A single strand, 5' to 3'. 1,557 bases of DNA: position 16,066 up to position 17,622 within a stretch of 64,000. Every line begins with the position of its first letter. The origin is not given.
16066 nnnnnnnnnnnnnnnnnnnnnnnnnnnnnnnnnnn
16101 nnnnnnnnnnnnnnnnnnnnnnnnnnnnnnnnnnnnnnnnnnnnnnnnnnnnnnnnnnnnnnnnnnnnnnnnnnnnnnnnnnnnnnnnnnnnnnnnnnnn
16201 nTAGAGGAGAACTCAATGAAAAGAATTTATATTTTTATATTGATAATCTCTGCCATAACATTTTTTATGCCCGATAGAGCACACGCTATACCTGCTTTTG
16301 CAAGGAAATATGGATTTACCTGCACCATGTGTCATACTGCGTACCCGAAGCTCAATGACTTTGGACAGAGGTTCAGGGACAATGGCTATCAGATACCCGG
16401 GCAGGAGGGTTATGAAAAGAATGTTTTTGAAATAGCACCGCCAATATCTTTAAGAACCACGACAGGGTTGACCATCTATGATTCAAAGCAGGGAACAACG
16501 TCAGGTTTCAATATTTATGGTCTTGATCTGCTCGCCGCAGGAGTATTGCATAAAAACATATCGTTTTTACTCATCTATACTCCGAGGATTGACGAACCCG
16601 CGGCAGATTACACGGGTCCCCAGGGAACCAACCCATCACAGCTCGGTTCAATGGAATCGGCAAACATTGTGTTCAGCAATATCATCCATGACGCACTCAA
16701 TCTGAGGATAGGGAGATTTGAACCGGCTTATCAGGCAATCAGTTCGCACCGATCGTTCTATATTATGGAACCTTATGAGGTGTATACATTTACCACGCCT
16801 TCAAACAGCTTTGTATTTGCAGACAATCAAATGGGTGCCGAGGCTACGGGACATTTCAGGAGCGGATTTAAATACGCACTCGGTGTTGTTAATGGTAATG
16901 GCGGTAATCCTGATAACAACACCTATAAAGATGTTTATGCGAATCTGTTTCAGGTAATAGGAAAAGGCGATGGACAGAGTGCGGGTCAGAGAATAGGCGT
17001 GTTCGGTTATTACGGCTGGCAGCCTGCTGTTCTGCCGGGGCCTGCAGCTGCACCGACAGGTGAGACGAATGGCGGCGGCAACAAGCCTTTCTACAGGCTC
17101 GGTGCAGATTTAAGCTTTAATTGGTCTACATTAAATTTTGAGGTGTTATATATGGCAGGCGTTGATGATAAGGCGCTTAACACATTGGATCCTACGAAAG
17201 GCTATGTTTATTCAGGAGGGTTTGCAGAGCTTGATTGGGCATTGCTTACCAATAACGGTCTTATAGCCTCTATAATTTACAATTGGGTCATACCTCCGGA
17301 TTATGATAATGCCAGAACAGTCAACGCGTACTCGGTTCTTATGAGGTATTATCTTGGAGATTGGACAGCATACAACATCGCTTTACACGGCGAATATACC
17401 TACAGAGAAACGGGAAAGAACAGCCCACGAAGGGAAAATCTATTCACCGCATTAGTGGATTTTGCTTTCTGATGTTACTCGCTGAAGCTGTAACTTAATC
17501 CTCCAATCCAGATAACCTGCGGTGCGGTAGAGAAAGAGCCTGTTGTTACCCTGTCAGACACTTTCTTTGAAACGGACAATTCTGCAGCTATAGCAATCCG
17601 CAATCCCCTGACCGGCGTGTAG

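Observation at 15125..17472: Dihaem cytochrome c peroxidase adjacent to a putative Cyc2-like fused cytochrome-porin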

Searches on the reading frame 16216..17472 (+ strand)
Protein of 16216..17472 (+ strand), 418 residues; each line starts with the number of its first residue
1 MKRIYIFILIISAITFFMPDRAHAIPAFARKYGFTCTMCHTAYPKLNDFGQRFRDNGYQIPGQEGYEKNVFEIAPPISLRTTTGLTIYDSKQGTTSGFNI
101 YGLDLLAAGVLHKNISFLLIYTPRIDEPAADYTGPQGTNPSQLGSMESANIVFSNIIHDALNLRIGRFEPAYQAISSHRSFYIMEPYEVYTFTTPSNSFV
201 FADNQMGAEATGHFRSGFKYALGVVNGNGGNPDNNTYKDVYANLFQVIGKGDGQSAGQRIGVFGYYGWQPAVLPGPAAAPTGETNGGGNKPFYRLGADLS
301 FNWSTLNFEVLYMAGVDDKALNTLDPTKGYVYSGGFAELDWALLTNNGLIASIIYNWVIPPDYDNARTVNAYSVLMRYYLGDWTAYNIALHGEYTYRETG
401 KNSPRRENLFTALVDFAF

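Call 3: search_protein_families(library=pfam, proteins=[window:16216-17472:+], max_evalue=0.1)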
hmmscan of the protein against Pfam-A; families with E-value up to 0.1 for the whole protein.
window:16216-17472:+ (418 aa): 0 families

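Call 4: search_protein_families(library=ncbifam, proteins=[window:16216-17472:+], max_evalue=0.1)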
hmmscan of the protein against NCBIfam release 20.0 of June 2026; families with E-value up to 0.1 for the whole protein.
window:16216-17472:+ (418 aa): 0 families

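Call 5: find_homologous_proteins(query=window:16216-17469:+, max_evalue=0.001)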
Query window:16216-17469:+ (418 aa): 1106 proteins with E <= 0.001 among 8000 candidates; the best 120 are listed.
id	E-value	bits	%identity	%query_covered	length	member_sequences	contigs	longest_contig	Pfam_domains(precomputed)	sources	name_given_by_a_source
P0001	1.1e-277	939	96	100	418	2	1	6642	-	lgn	-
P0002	9.7e-244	827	83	100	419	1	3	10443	-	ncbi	-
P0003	2.4e-236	803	80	100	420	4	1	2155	-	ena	-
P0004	2.9e-235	799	79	100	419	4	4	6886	-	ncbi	ncbi:MAG: hypothetical protein ACP5JP_10015 [bacterium]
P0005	2.3e-232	789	79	100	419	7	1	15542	-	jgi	jgi:hypothetical protein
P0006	1.1e-225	767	79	96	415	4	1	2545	-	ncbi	ncbi:MAG: hypothetical protein ACYC56_15100 [Candidatus Aquicultor sp.]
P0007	4.9e-208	709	71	100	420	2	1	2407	-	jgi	jgi:hypothetical protein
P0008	5.3e-206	703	69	100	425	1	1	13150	-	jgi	jgi:hypothetical protein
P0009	4.0e-204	696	70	100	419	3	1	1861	-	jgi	-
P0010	1.2e-203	695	70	100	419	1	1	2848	-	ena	-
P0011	2.3e-202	691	70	100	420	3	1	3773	-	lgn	-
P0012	6.8e-202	689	69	100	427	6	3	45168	-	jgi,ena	-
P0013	2.9e-199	680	68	100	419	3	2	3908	-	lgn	-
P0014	3.6e-198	677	69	100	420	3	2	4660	-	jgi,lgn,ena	-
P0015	1.0e-196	672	68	100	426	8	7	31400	-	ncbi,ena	-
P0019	5.3e-192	656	67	100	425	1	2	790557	-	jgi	jgi:hypothetical protein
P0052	2.8e-184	631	64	100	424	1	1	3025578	-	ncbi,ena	-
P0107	1.3e-178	612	63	100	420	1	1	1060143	-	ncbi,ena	-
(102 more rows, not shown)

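Call 14: find_encoding_contigs(protein=P0019, flank=6000, max_places=3)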
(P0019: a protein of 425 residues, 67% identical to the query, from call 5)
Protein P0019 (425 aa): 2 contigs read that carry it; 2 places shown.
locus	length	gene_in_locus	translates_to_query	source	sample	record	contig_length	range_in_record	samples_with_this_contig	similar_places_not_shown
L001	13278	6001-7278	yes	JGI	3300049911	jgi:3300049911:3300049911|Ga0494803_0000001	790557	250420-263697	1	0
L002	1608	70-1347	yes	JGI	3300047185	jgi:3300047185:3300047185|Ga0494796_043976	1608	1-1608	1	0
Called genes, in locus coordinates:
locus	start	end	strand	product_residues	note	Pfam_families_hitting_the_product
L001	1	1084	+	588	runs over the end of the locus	PF13522:GATase_6, PF13537:GATase_7, PF00733:Asn_synthase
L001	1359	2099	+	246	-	PF13189:Cytidylate_kin2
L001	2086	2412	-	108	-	-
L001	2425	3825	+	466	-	PF03331:LpxC, PF07977:FabA, PF22817:ApeP-like (weak), PF22818:ApeI-like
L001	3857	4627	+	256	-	PF25084:LbH_EIF2B (faint), PF25087:GMPPB_C, PF00132:Hexapep, PF13720:Acetyltransf_11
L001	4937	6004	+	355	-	PF03150:CCP_MauG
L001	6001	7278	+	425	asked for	-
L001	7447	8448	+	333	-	PF01408:GFO_IDH_MocA, PF02894:GFO_IDH_MocA_C (weak), PF22725:GFO_IDH_MocA_C3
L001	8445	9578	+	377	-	PF02684:LpxB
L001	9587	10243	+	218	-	PF04028:DUF374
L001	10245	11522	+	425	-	PF04413:Glycos_transf_N, PF00534:Glycos_transf_1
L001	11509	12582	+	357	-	PF02606:LpxK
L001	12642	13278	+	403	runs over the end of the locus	PF01555:N6_N4_Mtase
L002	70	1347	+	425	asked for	-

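Call 15: find_encoding_contigs(protein=P0052, flank=6000, max_places=3)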
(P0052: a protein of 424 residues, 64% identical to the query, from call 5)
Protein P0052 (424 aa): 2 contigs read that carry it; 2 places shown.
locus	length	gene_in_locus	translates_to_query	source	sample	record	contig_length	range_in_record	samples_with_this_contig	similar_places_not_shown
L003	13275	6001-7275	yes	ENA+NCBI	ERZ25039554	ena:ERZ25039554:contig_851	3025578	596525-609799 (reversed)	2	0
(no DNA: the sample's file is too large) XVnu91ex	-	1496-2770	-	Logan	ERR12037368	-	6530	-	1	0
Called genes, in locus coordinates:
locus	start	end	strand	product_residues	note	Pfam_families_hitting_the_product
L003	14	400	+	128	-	-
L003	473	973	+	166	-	-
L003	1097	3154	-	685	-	PF00657:Lipase_GDSL, PF13472:Lipase_GDSL_2, PF18962:Por_Secre_tail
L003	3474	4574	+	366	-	PF01208:URO-D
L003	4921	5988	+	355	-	PF03150:CCP_MauG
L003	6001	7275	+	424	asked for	-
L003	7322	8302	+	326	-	PF01545:Cation_efflux, PF16916:ZT_dimer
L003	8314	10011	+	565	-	PF00343:Phosphorylase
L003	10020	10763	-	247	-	PF14371:DUF4412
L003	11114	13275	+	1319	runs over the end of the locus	PF10096:DUF2334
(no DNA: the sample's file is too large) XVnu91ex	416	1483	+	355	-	PF03150:CCP_MauG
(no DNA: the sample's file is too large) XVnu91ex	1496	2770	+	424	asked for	-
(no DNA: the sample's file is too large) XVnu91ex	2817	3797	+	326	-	PF01545:Cation_efflux, PF16916:ZT_dimer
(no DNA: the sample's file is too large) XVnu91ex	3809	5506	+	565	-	PF00343:Phosphorylase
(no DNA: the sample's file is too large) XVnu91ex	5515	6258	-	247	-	PF14371:DUF4412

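Call 16: find_encoding_contigs(protein=P0107, flank=6000, max_places=3)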
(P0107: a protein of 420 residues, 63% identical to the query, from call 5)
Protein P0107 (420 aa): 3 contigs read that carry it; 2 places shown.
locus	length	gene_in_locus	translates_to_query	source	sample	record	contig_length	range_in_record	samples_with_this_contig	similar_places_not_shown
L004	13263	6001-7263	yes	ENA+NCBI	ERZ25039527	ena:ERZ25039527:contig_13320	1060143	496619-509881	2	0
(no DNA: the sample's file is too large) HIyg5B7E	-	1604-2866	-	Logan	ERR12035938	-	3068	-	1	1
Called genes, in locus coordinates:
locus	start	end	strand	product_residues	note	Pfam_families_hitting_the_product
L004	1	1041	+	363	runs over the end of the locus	PF09992:NAGPA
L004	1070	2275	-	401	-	PF13173:AAA_14, PF13635:DUF4143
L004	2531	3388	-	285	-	PF00561:Abhydrolase_1, PF12146:Hydrolase_4, PF12697:Abhydrolase_6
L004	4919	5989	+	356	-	PF03150:CCP_MauG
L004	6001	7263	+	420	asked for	-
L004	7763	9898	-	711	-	PF00999:Na_H_Exchanger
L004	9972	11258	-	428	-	PF02746:MR_MLE_N, PF13378:MR_MLE_C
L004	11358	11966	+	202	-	PF02837:Glyco_hydro_2_N (weak)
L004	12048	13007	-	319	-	PF01261:AP_endonuc_2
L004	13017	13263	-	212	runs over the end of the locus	PF02734:Dak2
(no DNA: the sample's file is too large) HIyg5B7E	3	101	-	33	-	?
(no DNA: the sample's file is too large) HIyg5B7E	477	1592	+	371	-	PF03150:CCP_MauG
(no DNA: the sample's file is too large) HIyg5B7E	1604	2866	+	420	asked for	-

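Call 17: predict_structure(alignment_id=A1)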
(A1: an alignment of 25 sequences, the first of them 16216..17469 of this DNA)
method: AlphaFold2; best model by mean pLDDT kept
length: 418 residues; sequences in the alignment: 25
mean_pLDDT: 68.3   pTM: 0.70
mean pLDDT of the five models: 68.3, 64.5, 62.8, 57.0, 38.0
residues with pLDDT >= 90: 52; 70-90: 170; 50-70: 117; < 50: 79
segments of 3 or more residues with pLDDT < 50: 18-48, 59-74, 124-144, 229-234, 383-385
pLDDT, mean of each block of 10 residues (from residue 1): 74 58 27 29 41 56 35 52 86 83 64 66 43 36 53 73 79 63 69 60 73 80 72 64 81 63 86 61 66 88 79 89 85 89 63 90 89 86 61 91 91 79
secondary structure, 60 per line:
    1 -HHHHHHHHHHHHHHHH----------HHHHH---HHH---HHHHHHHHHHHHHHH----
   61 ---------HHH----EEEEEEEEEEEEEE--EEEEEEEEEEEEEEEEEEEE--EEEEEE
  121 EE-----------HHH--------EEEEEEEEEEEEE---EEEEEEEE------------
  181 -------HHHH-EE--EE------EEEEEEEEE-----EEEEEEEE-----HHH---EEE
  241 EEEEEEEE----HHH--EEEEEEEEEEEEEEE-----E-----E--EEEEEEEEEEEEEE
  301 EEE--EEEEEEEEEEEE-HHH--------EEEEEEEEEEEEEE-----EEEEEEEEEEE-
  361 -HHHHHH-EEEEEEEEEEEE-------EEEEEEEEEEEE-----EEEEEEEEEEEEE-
elements in order: H2-17 H28-32 H42-56 E77-90 E93-112 E115-122 E145-157 E161-168 H188-191 E205-213 E219-226 E238-248 E258-272 E287-303 E306-317 E330-343 E349-359 H362-367 E369-380 E388-399 E405-417

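Call 19: search_solved_structures(query=A1, max_evalue=10, show_alignments=2)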
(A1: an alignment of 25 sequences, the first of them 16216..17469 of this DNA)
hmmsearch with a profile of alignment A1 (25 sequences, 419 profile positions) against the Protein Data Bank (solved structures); distinct sequences matched with E-value up to 10: 7.
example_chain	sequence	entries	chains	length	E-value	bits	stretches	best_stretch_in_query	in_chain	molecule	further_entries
2k5q_A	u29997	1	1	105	0.12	13.9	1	47-110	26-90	Hypothetical Membrane Associated Protein BcR97A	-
6nvy_B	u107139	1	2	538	0.73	11.3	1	262-341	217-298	Penicillin G acylase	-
8yts_A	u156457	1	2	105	1.1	10.7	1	1-43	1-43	Cytochrome C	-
4jcj_A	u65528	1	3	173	1.1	10.7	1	25-61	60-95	Insulin gene enhancer protein ISL-1,LIM domain-binding protein 1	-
3l5j_A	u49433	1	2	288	1.2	10.5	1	355-402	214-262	Interleukin-6 receptor subunit beta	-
3l5i_A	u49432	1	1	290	1.3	10.5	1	355-402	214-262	Interleukin-6 receptor subunit beta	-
9r8v_P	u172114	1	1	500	3.1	9.2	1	29-101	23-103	Pre-mRNA-splicing factor RBM22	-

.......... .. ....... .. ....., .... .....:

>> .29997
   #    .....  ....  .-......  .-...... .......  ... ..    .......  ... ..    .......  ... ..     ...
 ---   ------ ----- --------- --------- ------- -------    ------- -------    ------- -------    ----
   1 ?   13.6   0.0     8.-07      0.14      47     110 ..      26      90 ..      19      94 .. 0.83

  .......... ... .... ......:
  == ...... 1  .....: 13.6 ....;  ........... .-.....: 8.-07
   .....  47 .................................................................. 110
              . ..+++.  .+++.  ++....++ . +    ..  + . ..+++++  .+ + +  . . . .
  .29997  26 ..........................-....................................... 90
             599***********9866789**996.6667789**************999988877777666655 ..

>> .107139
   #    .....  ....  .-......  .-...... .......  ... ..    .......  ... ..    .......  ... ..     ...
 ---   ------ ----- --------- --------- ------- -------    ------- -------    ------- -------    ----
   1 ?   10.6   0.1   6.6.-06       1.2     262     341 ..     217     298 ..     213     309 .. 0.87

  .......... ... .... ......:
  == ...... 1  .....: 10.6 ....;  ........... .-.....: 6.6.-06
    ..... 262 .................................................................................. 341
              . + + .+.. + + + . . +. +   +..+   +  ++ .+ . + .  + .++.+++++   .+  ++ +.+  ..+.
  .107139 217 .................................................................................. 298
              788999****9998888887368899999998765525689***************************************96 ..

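Call 21: search_protein_representatives(protein=window:16216-17469:+)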
Query: 418 residues. Proteins with E-value up to 0.001 (for the whole library): 2689; up to 1e-10: 507; up to 1e-30: 38. The best 150 are listed.
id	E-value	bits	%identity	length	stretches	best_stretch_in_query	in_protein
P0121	4.5e-155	533.1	60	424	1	1-418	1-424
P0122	7.7e-118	410.5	61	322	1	102-418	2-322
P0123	5.6e-78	279.1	64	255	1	2-198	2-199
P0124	1.4e-67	244.8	44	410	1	20-418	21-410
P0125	1.5e-64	234.8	42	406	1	1-397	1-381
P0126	1.4e-58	215.2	38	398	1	7-404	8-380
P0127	2.3e-57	211.2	55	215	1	110-285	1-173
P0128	2.2e-56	208.0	65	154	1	143-272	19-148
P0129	7.9e-56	206.1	38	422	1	14-404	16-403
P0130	3.2e-47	177.8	37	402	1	5-398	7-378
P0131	6.0e-47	176.9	35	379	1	18-418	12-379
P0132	1.1e-45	172.7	54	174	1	244-400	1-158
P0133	1.6e-45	172.2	39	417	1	8-396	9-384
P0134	2.1e-43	165.2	38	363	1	6-321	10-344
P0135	2.5e-43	165.0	36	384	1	24-401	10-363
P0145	6.4e-39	150.4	38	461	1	6-400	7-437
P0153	4.6e-34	134.4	33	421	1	1-402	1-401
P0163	7.2e-29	117.3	30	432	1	8-409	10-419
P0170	8.1e-27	110.6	30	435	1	6-392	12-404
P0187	7.8e-24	100.7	31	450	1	13-396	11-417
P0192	2.8e-23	98.9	32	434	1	12-396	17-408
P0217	1.1e-20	90.3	32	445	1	6-399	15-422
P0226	3.4e-20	88.8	34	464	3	5-69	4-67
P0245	1.3e-18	83.5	32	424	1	7-339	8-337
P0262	3.7e-18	82.0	44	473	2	15-65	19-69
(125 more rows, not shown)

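Call 36: find_related_loci(query=A1, collection=genome_contigs, flank=4000)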
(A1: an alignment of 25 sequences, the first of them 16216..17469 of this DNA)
Query A1 (418 aa) in genome_contigs; peptide patterns used: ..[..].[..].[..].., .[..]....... (x = any residue, [..] = any of these).
250 stretches matched a pattern; 101 encode a relative of the query (tblastn E <= 1e-3); the best 80 are kept; 80 distinct loci.
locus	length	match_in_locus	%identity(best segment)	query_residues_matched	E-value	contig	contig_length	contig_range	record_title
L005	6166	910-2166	83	1-418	0e+0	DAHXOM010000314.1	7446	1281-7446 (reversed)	MAG TPA_asm: bacterium isolate clean1809 k141_728579, whole genome shotgun sequence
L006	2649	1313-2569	79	1-418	0e+0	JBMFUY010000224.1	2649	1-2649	MAG: bacterium isolate KM4348-15 NODE_224_length_2649_cov_16.719285, whole genome shotgun sequence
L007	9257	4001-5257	80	1-418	0e+0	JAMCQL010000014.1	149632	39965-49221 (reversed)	MAG: Bacteroidetes bacterium isolate FK_Sedi_A_Bin.46 NODE_97_length_149632_cov_271.692, whole genome shotgun sequence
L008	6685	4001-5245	78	1-418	0e+0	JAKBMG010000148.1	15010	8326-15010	MAG: Bacteroidetes bacterium isolate FK3.bin26 NODE_7960_length_15010_cov_1.114896, whole genome shotgun sequence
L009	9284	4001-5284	67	1-418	0e+0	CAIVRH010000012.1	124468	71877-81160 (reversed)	uncultured candidate division Zixibacteria bacterium isolate AM-sed-core3-D1_bin-832 genome assembly, contig: bin-832:12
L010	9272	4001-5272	64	1-418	0e+0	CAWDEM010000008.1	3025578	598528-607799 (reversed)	MAG: Ignavibacteriota bacterium isolate MFD05942.bin.1.74 genome assembly, contig: contig_851, whole genome shotgun sequ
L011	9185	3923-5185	65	1-418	0e+0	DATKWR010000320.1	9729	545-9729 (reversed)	MAG TPA_asm: Sedimentisphaerales bacterium isolate SMAG_U14168 k141_411369, whole genome shotgun sequence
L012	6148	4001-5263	64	1-418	0e+0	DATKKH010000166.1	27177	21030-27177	MAG TPA_asm: Terriglobales bacterium isolate SMAG_U14652 k141_1129679, whole genome shotgun sequence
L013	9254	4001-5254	65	1-418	0e+0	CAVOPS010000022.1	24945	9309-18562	MAG: uncultured Ignavibacteriaceae bacterium isolate MFD00032.bin.2.137 genome assembly, contig: contig_67219, whole gen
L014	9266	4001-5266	64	1-418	0e+0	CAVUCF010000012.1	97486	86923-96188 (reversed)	MAG: uncultured Ignavibacteriaceae bacterium isolate MFD02979.bin.1.207 genome assembly, contig: contig_21193, whole gen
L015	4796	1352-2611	63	1-418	0e+0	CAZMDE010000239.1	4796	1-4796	MAG TPA_asm: uncultured Bacteroidales bacterium isolate SRP272421_co2_298 genome assembly, contig: NODE_74843_length_479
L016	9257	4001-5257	63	1-418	0e+0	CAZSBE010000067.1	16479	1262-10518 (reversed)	MAG TPA_asm: uncultured bacterium isolate binchicken_co129_897 genome assembly, contig: NODE_10371_length_16479_cov_5.06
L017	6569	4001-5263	63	1-418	0e+0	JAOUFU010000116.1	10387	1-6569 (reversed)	MAG: Phycisphaerae bacterium isolate 4_1_July_SF_Bin52 4_1_July_SF_Bin52_scaffold_3126_c1, whole genome shotgun sequence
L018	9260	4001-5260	62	1-418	0e+0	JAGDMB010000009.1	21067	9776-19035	MAG: Bacteroidetes bacterium isolate CTSoil_028 scaffold_608, whole genome shotgun sequence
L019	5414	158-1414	62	1-418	0e+0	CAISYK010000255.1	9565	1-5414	MAG: uncultured Bacteroidetes bacterium isolate Kiruna_bin-08168 genome assembly, contig: bin-08168:0255/1288, whole gen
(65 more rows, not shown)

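Call 39: search_dna_similar(query=window:16216-17469:+, collection=plasmids, mode=protein, max_evalue=0.001, max_rows=25)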
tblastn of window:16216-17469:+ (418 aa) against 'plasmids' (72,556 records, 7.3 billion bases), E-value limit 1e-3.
Records with a match: 4; places in all: 4; records where one place covers at least 80% of the query: 0.
Best place of each record, by identity: <60% 4.
By first word of the organism name: Ralstonia 3; Methylocystis 1.
By predicted mobility (MOB-suite, as given by PLSDB): non-mobilizable 2; mobilizable 2.
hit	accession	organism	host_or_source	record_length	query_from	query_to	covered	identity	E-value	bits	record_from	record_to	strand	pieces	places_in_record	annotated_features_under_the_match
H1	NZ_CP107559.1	Methylocystis sp. MJC1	whole organism,Alpine Peat Bogs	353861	5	78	18%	41.9%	9e-7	59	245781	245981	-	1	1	hypothetical protein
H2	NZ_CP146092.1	Ralstonia sp. RRA.1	-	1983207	23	122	24%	27.0%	3e-4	51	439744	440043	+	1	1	none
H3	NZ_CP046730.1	Ralstonia syzygii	tobacco,cell culture,leaf veins ...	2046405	4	64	15%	39.3%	3e-4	51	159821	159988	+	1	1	none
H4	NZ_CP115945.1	Ralstonia syzygii R24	Syzygium aromaticum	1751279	22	64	10%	46.5%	7e-4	50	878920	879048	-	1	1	none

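Call 40: find_encoding_contigs(protein=P0124, flank=4000, max_places=2)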
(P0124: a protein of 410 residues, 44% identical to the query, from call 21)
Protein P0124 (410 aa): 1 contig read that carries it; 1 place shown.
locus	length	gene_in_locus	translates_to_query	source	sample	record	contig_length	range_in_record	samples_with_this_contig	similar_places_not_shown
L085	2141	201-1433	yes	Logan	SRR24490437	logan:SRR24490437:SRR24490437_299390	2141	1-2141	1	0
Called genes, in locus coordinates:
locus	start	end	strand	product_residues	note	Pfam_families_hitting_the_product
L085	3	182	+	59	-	?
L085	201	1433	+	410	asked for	-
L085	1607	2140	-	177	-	?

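Call 41: find_encoding_contigs(protein=P0126, flank=4000, max_places=2)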
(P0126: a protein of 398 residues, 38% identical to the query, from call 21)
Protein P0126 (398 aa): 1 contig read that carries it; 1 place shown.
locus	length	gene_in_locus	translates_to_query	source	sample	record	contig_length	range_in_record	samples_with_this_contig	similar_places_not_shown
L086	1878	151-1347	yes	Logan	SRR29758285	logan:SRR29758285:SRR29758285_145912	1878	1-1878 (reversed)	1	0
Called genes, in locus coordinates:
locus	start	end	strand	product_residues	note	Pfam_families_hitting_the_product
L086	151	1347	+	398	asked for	-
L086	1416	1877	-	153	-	?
